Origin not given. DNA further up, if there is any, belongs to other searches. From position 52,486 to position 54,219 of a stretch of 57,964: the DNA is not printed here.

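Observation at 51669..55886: Candidate new RiPP system: three tandem precursors with triple N-x-x-C cores plus a radical SAM/SPASM maturase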

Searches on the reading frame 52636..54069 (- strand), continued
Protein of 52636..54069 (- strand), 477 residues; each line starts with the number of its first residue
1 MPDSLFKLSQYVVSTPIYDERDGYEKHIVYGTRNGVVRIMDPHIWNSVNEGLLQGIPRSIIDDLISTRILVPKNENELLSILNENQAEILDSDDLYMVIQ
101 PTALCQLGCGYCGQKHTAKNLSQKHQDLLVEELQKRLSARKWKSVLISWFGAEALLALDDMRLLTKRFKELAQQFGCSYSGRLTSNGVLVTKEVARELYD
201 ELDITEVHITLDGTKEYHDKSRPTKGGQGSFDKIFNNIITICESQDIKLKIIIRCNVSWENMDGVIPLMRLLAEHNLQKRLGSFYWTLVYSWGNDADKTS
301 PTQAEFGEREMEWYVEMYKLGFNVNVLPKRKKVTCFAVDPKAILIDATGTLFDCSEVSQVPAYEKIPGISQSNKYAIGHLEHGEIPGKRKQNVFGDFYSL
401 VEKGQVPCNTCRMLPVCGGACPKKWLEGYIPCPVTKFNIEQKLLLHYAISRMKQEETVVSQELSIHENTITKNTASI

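Call 27: find_related_loci(query=A2, collection=genome_contigs, flank=5000)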
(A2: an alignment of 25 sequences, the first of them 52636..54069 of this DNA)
Query A2 (477 aa) in genome_contigs; peptide patterns used: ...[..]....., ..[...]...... (x = any residue, [..] = any of these).
423 stretches matched a pattern; 330 encode a relative of the query (tblastn E <= 1e-3); the best 80 are kept; 80 distinct loci.
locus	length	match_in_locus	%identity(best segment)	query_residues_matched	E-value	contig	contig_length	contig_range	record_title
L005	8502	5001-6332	46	6-457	2e-139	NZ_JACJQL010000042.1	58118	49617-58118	Nostoc parmelioides FACHB-3921 contig42, whole genome shotgun sequence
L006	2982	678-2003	46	6-455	1e-145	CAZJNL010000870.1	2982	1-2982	MAG TPA_asm: uncultured Oscillatoria sp. isolate SRP220891_co5_255 genome assembly, contig: NODE_39817_length_2982_cov_6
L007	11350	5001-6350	46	7-465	3e-138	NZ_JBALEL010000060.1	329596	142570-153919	MAG: Nostoc sp. isolate P6236 bin 11 NODE_6_length_329596_cov_35.398551, whole genome shotgun sequence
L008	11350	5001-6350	45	6-463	2e-138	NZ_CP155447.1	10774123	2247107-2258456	Singulisphaera sp. Ch08 chromosome, complete genome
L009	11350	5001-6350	46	7-465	5e-138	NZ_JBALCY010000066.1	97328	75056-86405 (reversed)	MAG: Nostoc sp. isolate P12588 bin 4 NODE_50_length_97328_cov_76.224512, whole genome shotgun sequence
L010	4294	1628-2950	46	6-454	1e-140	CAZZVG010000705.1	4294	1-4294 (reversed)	MAG: Iningainema sp. isolate Brown_J.bin.8 genome assembly, contig: NODE_12287_length_4294_cov_4.460958, whole genome sh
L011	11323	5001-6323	45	4-452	2e-137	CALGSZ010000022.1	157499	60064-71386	MAG TPA_asm: uncultured Chloroflexi bacterium isolate SRR5251193_bin.127_CONCOCT_v1.1_MAG genome assembly, contig: ERZ79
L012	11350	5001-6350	45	7-465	3e-137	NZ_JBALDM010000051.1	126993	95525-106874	MAG: Nostoc sp. isolate P2039 bin 23 NODE_124_length_126993_cov_144.000339, whole genome shotgun sequence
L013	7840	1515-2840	46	6-455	1e-136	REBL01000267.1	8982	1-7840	MAG: Nodularia sp. (in: Bacteria) isolate LCM1.Bin15 NODE_10874_length_8982_cov_49.9916, whole genome shotgun sequence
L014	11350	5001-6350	45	7-465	1e-134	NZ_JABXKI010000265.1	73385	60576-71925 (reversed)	MAG: Nostoc sp. NMS4 NODE_623_length_73385_cov_15.546, whole genome shotgun sequence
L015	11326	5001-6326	45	6-455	1e-133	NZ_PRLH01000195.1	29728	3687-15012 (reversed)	Cyanothece sp. BG0011 unitig_11, whole genome shotgun sequence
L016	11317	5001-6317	46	6-452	1e-133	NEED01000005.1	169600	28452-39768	Unicellular cyanobacterium SU2 NODE_12_length_169600_cov_86.4437_com, whole genome shotgun sequence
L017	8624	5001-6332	43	6-457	2e-133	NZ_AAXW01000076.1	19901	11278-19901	Crocosphaera chwakensis CCY0110 1101676644543, whole genome shotgun sequence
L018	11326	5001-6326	45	6-455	4e-133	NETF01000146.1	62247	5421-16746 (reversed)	Unicellular cyanobacterium SU3 NODE_36_length_62247_cov_99.8586_comp, whole genome shotgun sequence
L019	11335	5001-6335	44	6-458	2e-132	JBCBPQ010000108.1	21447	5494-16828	MAG: Cyanobacteria bacterium J06633_8 k141_642720_length_21447_cov_40.9568, whole genome shotgun sequence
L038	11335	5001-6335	42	6-458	2e-119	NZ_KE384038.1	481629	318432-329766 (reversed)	Runella zeae DSM 19591 G563DRAFT_scaffold00004.4, whole genome shotgun sequence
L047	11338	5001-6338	40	4-456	3e-114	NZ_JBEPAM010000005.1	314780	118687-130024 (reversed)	Kitasatospora sp. NPDC001527 NPDC001527_79_B5.ctg-0005, whole genome shotgun sequence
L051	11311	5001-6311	40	5-448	5e-112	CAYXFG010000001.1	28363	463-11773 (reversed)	MAG TPA_asm: uncultured Holosporaceae bacterium isolate SRP298887_co1_353 genome assembly, contig: NODE_1369_length_2836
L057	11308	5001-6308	40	7-451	1e-110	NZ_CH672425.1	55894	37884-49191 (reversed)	Nitrobacter sp. Nb-311A scf_1099473104518, whole genome shotgun sequence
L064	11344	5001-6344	40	6-460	6e-109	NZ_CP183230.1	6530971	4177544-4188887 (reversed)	Mucilaginibacter sp. X5P1 chromosome, complete genome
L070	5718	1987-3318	37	7-456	2e-105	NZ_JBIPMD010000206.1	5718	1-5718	MAG: Silvanigrella sp. isolate ME2015-11-03_3300035190_group6_bin73 Rohwer_bin1148_scaffold_8689_c1, whole genome shotgu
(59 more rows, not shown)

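Call 32: search_protein_families(library=ncbifam, proteins=[L057:5001-6308:+, L038:5001-6335:+, L064:5001-6344:+, L047:5001-6338:+, P0027], max_evalue=0.01)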
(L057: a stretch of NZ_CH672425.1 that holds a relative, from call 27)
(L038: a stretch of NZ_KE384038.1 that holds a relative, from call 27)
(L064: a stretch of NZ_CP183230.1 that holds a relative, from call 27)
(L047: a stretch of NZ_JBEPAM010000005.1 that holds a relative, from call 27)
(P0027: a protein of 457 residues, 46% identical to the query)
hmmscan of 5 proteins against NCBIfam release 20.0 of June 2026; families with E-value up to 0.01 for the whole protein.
L057:5001-6308:+ (436 aa): 52 families (the best 25 are shown)
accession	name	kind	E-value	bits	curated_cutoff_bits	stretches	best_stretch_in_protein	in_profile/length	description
TIGR04463.1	rSAM_vs_C_rich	equivalog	1.9e-57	195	525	1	35-432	30-428/438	TIGR04463 family radical SAM/SPASM RiPP maturase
TIGR04280.1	geopep_mat_rSAM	hypoth_equivalog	8e-41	140.4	400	1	2-406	3-392/428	geopeptide radical SAM maturase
TIGR04334.1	rSAM_Clo7bot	equivalog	7.6e-34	117.1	600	1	53-428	55-429/440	radical SAM/SPASM domain Clo7bot peptide maturase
NF038107.1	rSAM_NF038107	equivalog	9.8e-33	113.6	600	1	21-406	18-400/444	Cys-every-fifth radical SAM/SPASM peptide maturase CefB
NF052473.1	rSAM_FlmE_OhkG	exception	3.2e-29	102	500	1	51-272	57-282/481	FlmE/OhkG family radical SAM/SPASM peptide maturase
NF047865.1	rSAM_PapB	equivalog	3.4e-25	89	340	1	94-409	9-319/330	PapB family radical SAM/SPASM ranthipeptide maturase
TIGR03942.1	sulfatase_rSAM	equivalog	1.8e-19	70.1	349.45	1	95-411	8-329/363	anaerobic sulfatase maturase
TIGR03906.1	quino_hemo_SAM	equivalog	3.2e-17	62.3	453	1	40-409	50-417/467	quinohemoprotein amine dehydrogenase maturation protein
NF041298.1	rSAM_mat_DynA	equivalog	8.3e-16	57.9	450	1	91-407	4-322/356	dynobactin maturation radical SAM/SPASM protein DynA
NF041707.1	rSAM_YhhB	equivalog_domain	1.5e-15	57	445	1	93-256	7-174/369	cyclophane-forming radical SAM/SPASM peptide maturase YhhB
TIGR04064.1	rSAM_nif11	equivalog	2.4e-14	52.9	518.7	1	39-238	35-228/459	nif11-like peptide radical SAM maturase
TIGR04261.1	rSAM_GlyRichRpt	subfamily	3.2e-13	49.4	310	1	92-235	1-146/363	cyclophane-forming radical SAM/SPASM peptide maturase GrrM/OscB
TIGR03978.1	rSAM_paired_1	equivalog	4.9e-13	48.7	370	1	51-244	43-237/466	His-Xaa-Ser system radical SAM maturase HxsB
NF041718.1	rSAM_phane_AMC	equivalog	7.9e-13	48.1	425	1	88-237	6-150/362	cyclophane-forming radical SAM peptide maturase AmcB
TIGR04269.1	SAM_SPASM_FxsB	subfamily_domain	1.4e-12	47.3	370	1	90-305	4-222/363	FxsB family cyclophane-forming radical SAM/SPASM peptide maturase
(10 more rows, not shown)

L038:5001-6335:+ (445 aa): 48 families (the best 25 are shown)
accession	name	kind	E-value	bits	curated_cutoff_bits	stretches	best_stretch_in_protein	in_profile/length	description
TIGR04463.1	rSAM_vs_C_rich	equivalog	2.1e-57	194.8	525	1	34-432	31-426/438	TIGR04463 family radical SAM/SPASM RiPP maturase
TIGR04334.1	rSAM_Clo7bot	equivalog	4.5e-47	160.7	600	1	43-438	47-437/440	radical SAM/SPASM domain Clo7bot peptide maturase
NF038107.1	rSAM_NF038107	equivalog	2.1e-43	148.8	600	1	2-409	2-401/444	Cys-every-fifth radical SAM/SPASM peptide maturase CefB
TIGR04280.1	geopep_mat_rSAM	hypoth_equivalog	8.6e-37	127.1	400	1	2-408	2-392/428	geopeptide radical SAM maturase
NF052473.1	rSAM_FlmE_OhkG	exception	1.7e-34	119.3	500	1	1-271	1-281/481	FlmE/OhkG family radical SAM/SPASM peptide maturase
NF047865.1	rSAM_PapB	equivalog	2.7e-23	82.7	340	2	93-239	10-156/330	PapB family radical SAM/SPASM ranthipeptide maturase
NF041298.1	rSAM_mat_DynA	equivalog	1.8e-21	76.5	450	1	88-274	3-182/356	dynobactin maturation radical SAM/SPASM protein DynA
TIGR03906.1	quino_hemo_SAM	equivalog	1.4e-19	70.1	453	2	80-243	88-252/467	quinohemoprotein amine dehydrogenase maturation protein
TIGR03978.1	rSAM_paired_1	equivalog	2.4e-18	66.1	370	1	17-234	12-229/466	His-Xaa-Ser system radical SAM maturase HxsB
NF041707.1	rSAM_YhhB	equivalog_domain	1.4e-17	63.6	445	1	93-241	9-161/369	cyclophane-forming radical SAM/SPASM peptide maturase YhhB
TIGR04261.1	rSAM_GlyRichRpt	subfamily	2e-17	63.3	310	1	90-229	1-142/363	cyclophane-forming radical SAM/SPASM peptide maturase GrrM/OscB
TIGR03942.1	sulfatase_rSAM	equivalog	4.8e-16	58.8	349.45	2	94-231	9-147/363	anaerobic sulfatase maturase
TIGR04269.1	SAM_SPASM_FxsB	subfamily_domain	1.1e-14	54.3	370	1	90-291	6-205/363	FxsB family cyclophane-forming radical SAM/SPASM peptide maturase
TIGR04068.1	rSAM_ocin_clost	equivalog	2.2e-13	49.9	500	1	24-257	17-255/462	Cys-rich peptide radical SAM maturase CcpM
TIGR04136.1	rSAM_FibroRumin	equivalog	5e-12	45.4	400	1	72-272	77-284/458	FibroRumin system radical SAM peptide maturase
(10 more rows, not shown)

L064:5001-6344:+ (448 aa): 42 families (the best 25 are shown)
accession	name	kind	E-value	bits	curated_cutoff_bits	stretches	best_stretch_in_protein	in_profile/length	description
TIGR04463.1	rSAM_vs_C_rich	equivalog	1.8e-54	185.2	525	1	37-432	33-425/438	TIGR04463 family radical SAM/SPASM RiPP maturase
TIGR04334.1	rSAM_Clo7bot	equivalog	4.6e-45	154.1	600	1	30-438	34-436/440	radical SAM/SPASM domain Clo7bot peptide maturase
NF038107.1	rSAM_NF038107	equivalog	1.2e-39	136.3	600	1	15-417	13-409/444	Cys-every-fifth radical SAM/SPASM peptide maturase CefB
NF052473.1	rSAM_FlmE_OhkG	exception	8.6e-39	133.5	500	1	2-269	2-278/481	FlmE/OhkG family radical SAM/SPASM peptide maturase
TIGR04280.1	geopep_mat_rSAM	hypoth_equivalog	1.2e-30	106.9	400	1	2-409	2-392/428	geopeptide radical SAM maturase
NF047865.1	rSAM_PapB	equivalog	5.8e-20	71.8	340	1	94-269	10-177/330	PapB family radical SAM/SPASM ranthipeptide maturase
NF041298.1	rSAM_mat_DynA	equivalog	1.4e-18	67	450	1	89-410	3-322/356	dynobactin maturation radical SAM/SPASM protein DynA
NF041707.1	rSAM_YhhB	equivalog_domain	1.2e-15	57.3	445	1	107-241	30-160/369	cyclophane-forming radical SAM/SPASM peptide maturase YhhB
TIGR04068.1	rSAM_ocin_clost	equivalog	3e-14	52.8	500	1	80-256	77-253/462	Cys-rich peptide radical SAM maturase CcpM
TIGR03942.1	sulfatase_rSAM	equivalog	7e-14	51.7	349.45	1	94-416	8-331/363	anaerobic sulfatase maturase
TIGR03978.1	rSAM_paired_1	equivalog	9.6e-13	47.7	370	1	54-232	47-226/466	His-Xaa-Ser system radical SAM maturase HxsB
TIGR04148.1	GG_samocin_CFB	equivalog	3.3e-11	43.1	300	1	96-245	33-183/411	radical SAM peptide maturase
TIGR04064.1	rSAM_nif11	equivalog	3.8e-11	42.4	518.7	1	36-230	33-221/459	nif11-like peptide radical SAM maturase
TIGR03974.1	rSAM_six_Cys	equivalog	9.4e-11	41.2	425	1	94-243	104-254/451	thioether cross-link-forming SCIFF peptide maturase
TIGR03906.1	quino_hemo_SAM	equivalog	2e-10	40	453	1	91-230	98-238/467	quinohemoprotein amine dehydrogenase maturation protein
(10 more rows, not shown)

L047:5001-6338:+ (446 aa): 49 families (the best 25 are shown)
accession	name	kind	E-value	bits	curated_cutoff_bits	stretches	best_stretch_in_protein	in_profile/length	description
TIGR04463.1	rSAM_vs_C_rich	equivalog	8.1e-59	199.5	525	1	28-436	12-427/438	TIGR04463 family radical SAM/SPASM RiPP maturase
TIGR04280.1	geopep_mat_rSAM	hypoth_equivalog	7.7e-42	143.7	400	1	27-411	18-392/428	geopeptide radical SAM maturase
NF038107.1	rSAM_NF038107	equivalog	8.6e-38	130.2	600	1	26-412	15-401/444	Cys-every-fifth radical SAM/SPASM peptide maturase CefB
TIGR04334.1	rSAM_Clo7bot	equivalog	3.1e-35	121.7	600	1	60-434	55-430/440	radical SAM/SPASM domain Clo7bot peptide maturase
NF052473.1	rSAM_FlmE_OhkG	exception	6.1e-29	101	500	1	59-276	58-281/481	FlmE/OhkG family radical SAM/SPASM peptide maturase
NF047865.1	rSAM_PapB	equivalog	9.3e-26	90.8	340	1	93-413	3-318/330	PapB family radical SAM/SPASM ranthipeptide maturase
TIGR04064.1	rSAM_nif11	equivalog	5.5e-18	64.9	518.7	1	24-241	9-224/459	nif11-like peptide radical SAM maturase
TIGR03906.1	quino_hemo_SAM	equivalog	9.5e-18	64.1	453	1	11-244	15-244/467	quinohemoprotein amine dehydrogenase maturation protein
TIGR03942.1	sulfatase_rSAM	equivalog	4e-16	59.1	349.45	1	102-276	8-181/363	anaerobic sulfatase maturase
NF041298.1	rSAM_mat_DynA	equivalog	1.2e-14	54.1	450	1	98-277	4-180/356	dynobactin maturation radical SAM/SPASM protein DynA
NF041707.1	rSAM_YhhB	equivalog_domain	4.5e-14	52.1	445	1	99-243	6-154/369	cyclophane-forming radical SAM/SPASM peptide maturase YhhB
TIGR03978.1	rSAM_paired_1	equivalog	2.4e-12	46.3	370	1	40-276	25-262/466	His-Xaa-Ser system radical SAM maturase HxsB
TIGR04068.1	rSAM_ocin_clost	equivalog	6.2e-11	41.8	500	1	96-244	85-235/462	Cys-rich peptide radical SAM maturase CcpM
TIGR04269.1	SAM_SPASM_FxsB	subfamily_domain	7.6e-11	41.6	370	1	97-243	4-156/363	FxsB family cyclophane-forming radical SAM/SPASM peptide maturase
NF041718.1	rSAM_phane_AMC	equivalog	6.4e-10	38.6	425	1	96-250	7-156/362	cyclophane-forming radical SAM peptide maturase AmcB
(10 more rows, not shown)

P0027 (457 aa): 46 families (the best 25 are shown)
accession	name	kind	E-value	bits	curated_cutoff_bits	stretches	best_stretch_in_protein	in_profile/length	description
TIGR04463.1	rSAM_vs_C_rich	equivalog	1.3e-53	182.4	525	1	24-432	13-426/438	TIGR04463 family radical SAM/SPASM RiPP maturase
NF038107.1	rSAM_NF038107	equivalog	6.7e-47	160.3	600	1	1-409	1-401/444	Cys-every-fifth radical SAM/SPASM peptide maturase CefB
TIGR04334.1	rSAM_Clo7bot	equivalog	2.2e-39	135.3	600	1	44-438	43-437/440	radical SAM/SPASM domain Clo7bot peptide maturase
NF052473.1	rSAM_FlmE_OhkG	exception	4.1e-37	128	500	1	2-438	2-459/481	FlmE/OhkG family radical SAM/SPASM peptide maturase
TIGR04280.1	geopep_mat_rSAM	hypoth_equivalog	3.9e-35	121.7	400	1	1-408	1-392/428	geopeptide radical SAM maturase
NF041298.1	rSAM_mat_DynA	equivalog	1.9e-21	76.5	450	1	95-409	5-322/356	dynobactin maturation radical SAM/SPASM protein DynA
NF047865.1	rSAM_PapB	equivalog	4.9e-21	75.3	340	1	94-274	6-181/330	PapB family radical SAM/SPASM ranthipeptide maturase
TIGR03942.1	sulfatase_rSAM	equivalog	1.2e-18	67.4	349.45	1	99-412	9-328/363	anaerobic sulfatase maturase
NF041707.1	rSAM_YhhB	equivalog_domain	4.8e-16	58.6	445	1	98-247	9-161/369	cyclophane-forming radical SAM/SPASM peptide maturase YhhB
TIGR03906.1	quino_hemo_SAM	equivalog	3e-15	55.9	453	1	6-241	15-245/467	quinohemoprotein amine dehydrogenase maturation protein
TIGR04068.1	rSAM_ocin_clost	equivalog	6.5e-14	51.7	500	1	20-257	8-253/462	Cys-rich peptide radical SAM maturase CcpM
TIGR04064.1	rSAM_nif11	equivalog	6.8e-14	51.4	518.7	1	16-231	6-218/459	nif11-like peptide radical SAM maturase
NF010308.0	PRK13745.1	equivalog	7.3e-13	48.2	484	1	96-243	18-167/412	anaerobic sulfatase-maturation protein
TIGR04269.1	SAM_SPASM_FxsB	subfamily_domain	9.3e-13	47.9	370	1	98-318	9-233/363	FxsB family cyclophane-forming radical SAM/SPASM peptide maturase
TIGR03974.1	rSAM_six_Cys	equivalog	2.8e-12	46.2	425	1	100-273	106-278/451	thioether cross-link-forming SCIFF peptide maturase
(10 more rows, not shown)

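Call 38: search_solved_structures(query=window:52636-54069:-, max_evalue=0.001)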
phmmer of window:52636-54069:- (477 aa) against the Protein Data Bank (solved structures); distinct sequences matched with E-value up to 0.001: 2.
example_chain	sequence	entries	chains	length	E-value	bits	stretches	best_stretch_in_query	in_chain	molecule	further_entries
5wgg_A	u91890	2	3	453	4.9e-07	32.1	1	105-271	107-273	Radical SAM domain protein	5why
9gm3_A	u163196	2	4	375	2.1e-05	26.7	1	99-234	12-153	ChlB radical SAM domain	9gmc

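Call 40: find_encoding_contigs(protein=P0001, flank=10000, max_places=3)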
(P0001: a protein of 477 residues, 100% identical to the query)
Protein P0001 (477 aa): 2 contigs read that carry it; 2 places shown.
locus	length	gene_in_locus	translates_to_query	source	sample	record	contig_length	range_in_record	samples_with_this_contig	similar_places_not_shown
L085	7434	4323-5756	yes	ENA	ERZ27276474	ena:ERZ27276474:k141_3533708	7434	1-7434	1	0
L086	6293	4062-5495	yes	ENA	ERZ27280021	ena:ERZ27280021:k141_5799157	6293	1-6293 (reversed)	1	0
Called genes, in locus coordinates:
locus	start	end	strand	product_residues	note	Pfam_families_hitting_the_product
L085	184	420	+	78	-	PF01934:HepT-like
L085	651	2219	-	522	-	-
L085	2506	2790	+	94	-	-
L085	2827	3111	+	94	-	-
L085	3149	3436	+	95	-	-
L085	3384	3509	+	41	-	-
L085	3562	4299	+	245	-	-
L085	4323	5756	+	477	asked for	PF04055:Radical_SAM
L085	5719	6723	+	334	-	-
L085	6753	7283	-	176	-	-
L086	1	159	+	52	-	?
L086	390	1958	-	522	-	-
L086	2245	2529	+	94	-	-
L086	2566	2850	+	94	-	-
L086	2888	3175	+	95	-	-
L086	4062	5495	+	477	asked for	PF04055:Radical_SAM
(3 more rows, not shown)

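Call 41: find_encoding_contigs(protein=P0002, flank=5000, max_places=2)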
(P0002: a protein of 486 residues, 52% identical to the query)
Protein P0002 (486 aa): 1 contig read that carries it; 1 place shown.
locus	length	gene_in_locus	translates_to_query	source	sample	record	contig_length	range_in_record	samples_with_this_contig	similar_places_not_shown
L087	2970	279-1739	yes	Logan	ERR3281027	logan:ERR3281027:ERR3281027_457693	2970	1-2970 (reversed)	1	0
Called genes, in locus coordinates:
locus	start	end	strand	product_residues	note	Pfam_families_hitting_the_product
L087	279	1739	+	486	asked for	PF04055:Radical_SAM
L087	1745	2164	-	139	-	-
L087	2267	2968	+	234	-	?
